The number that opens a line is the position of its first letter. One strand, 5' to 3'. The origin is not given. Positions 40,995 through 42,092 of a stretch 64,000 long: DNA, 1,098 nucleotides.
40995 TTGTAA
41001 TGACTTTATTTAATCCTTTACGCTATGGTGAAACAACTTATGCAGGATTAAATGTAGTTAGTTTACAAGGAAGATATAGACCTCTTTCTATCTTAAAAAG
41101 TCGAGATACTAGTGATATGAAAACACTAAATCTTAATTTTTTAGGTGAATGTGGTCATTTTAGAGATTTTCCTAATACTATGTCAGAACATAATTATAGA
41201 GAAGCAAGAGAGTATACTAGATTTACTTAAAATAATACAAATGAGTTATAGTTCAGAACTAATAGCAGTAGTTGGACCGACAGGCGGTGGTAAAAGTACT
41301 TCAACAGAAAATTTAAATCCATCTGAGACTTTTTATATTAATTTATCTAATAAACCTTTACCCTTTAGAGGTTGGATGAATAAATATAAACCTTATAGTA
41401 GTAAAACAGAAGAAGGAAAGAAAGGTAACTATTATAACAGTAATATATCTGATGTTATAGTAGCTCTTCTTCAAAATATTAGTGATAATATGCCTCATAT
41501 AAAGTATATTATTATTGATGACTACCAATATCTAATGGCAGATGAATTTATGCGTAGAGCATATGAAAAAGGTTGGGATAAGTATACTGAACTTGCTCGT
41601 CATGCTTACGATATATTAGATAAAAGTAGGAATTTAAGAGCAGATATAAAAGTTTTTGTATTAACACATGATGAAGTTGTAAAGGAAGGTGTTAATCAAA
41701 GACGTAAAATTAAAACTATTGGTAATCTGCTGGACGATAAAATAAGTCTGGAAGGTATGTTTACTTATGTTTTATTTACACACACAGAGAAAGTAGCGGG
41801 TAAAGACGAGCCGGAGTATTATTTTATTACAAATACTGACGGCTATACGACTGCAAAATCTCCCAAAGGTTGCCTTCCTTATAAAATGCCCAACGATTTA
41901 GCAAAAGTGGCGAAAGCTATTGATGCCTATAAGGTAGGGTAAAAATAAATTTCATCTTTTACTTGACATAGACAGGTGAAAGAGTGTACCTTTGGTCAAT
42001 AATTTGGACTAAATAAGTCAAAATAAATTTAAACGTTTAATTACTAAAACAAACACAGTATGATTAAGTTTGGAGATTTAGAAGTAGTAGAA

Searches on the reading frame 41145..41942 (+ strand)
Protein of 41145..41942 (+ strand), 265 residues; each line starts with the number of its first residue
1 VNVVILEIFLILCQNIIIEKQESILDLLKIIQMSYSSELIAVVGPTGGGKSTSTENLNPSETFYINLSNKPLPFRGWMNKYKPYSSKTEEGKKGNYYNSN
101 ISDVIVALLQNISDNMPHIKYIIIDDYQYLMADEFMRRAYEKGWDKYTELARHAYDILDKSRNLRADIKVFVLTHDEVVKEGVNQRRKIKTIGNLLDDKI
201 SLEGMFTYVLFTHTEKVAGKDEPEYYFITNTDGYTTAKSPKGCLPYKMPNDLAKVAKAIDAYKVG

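Call 87: search_protein_families(library=pfam, proteins=[window:41145-41942:+], max_evalue=0.001)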
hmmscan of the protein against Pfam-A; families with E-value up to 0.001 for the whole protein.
window:41145-41942:+ (265 aa): 2 families
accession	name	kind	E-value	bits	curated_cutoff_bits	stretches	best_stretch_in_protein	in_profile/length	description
PF13479.12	AAA_24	-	3.7e-07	30.6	27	1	40-239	5-193/195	AAA domain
PF13401.12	AAA_22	-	5.3e-05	24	27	1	38-137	6-102/130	AAA domain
